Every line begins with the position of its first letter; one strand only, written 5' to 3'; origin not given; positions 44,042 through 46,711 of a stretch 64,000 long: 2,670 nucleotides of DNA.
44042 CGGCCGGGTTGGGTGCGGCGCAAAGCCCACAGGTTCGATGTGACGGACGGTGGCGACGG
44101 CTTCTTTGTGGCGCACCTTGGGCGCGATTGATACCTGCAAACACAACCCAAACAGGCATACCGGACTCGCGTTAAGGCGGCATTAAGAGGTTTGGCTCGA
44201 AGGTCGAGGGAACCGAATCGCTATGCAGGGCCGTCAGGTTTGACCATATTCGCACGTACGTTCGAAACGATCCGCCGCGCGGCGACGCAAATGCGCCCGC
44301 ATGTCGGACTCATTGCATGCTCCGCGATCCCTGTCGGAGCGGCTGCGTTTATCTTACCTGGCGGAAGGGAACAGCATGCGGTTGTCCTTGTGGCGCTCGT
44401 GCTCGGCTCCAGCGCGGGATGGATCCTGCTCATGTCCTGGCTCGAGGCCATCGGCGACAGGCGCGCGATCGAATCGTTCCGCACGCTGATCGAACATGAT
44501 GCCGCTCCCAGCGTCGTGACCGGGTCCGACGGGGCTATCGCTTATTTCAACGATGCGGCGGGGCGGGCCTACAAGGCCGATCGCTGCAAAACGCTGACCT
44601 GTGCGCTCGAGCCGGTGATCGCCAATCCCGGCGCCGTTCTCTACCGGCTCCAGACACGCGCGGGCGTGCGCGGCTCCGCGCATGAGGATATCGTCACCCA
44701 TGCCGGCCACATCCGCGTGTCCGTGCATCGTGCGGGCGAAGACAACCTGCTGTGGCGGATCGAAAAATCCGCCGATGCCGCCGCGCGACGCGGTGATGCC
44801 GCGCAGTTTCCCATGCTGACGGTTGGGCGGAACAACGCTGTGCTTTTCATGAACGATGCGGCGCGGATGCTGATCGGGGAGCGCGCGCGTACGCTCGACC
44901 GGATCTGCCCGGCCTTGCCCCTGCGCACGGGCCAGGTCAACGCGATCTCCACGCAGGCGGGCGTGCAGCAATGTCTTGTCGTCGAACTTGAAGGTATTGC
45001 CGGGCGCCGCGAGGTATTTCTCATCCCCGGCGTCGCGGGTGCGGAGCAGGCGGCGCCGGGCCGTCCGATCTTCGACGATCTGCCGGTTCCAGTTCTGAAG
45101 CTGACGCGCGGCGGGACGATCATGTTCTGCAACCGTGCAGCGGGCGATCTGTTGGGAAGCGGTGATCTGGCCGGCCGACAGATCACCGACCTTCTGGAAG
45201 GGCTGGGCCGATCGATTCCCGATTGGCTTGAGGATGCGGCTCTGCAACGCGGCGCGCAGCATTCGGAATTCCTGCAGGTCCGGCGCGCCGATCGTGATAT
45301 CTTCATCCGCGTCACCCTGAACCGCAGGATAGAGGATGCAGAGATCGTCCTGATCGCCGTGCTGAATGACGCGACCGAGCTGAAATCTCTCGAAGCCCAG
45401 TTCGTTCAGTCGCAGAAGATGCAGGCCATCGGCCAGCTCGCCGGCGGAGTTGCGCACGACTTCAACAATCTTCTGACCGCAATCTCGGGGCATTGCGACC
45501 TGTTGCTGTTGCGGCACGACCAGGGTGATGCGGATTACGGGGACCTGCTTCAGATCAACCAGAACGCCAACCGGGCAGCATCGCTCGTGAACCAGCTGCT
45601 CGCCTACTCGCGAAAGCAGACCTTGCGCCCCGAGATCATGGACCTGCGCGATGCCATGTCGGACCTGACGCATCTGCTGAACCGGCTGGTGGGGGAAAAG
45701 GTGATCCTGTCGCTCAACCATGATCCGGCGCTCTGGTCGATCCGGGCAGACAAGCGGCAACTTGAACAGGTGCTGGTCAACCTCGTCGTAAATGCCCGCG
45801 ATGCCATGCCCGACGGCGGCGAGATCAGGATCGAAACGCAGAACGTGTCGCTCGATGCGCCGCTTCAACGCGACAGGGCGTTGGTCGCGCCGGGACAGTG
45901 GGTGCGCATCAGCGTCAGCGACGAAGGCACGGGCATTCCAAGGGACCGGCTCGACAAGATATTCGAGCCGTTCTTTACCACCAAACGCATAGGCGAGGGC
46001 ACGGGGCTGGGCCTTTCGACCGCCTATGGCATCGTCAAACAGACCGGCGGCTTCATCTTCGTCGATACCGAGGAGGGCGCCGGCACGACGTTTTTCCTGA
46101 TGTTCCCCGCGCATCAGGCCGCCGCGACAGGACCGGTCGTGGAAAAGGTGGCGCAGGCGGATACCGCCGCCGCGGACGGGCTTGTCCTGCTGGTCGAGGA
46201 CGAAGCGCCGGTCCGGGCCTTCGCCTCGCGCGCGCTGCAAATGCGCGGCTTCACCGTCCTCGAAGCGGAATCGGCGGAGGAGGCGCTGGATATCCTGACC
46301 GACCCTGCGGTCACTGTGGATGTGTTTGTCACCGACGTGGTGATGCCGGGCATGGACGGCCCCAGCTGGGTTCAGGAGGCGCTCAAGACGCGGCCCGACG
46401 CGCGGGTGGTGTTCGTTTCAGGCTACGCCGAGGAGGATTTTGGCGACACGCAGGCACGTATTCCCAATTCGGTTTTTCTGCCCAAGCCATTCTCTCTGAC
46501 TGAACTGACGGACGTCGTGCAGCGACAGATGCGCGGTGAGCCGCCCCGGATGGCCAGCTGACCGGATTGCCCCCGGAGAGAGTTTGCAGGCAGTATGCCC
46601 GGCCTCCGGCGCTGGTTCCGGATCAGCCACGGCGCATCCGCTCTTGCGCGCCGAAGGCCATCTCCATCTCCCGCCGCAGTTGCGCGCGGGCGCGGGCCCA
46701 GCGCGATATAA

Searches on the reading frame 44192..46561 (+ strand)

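Call 74: search_protein_families(library=pfam, proteins=[window:44192-46561:+], max_evalue=0.00001)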
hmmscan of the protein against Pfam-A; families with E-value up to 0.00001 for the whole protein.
window:44192-46561:+ (789 aa): 6 families
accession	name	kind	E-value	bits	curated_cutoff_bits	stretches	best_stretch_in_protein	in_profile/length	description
PF02518.31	HATPase_c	-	1.3e-24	87.2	26.4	1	520-640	2-109/111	Histidine kinase-, DNA gyrase B-, and HSP90-like ATPase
PF00072.30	Response_reg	-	9.5e-17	61.6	30.2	1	665-776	1-110/111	Response regulator receiver domain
PF00512.31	HisKA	-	3.8e-09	36.9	26.9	1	414-476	3-64/66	His Kinase A (phospho-acceptor) domain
PF00989.32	PAS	-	7.7e-08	32.8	22.6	0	293-393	6-112/113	PAS fold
PF13426.13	PAS_9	-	7.6e-07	29.8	27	0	300-396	3-103/103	PAS domain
PF13188.13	PAS_8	-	3.3e-06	27.2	21.8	0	293-346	6-58/65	PAS domain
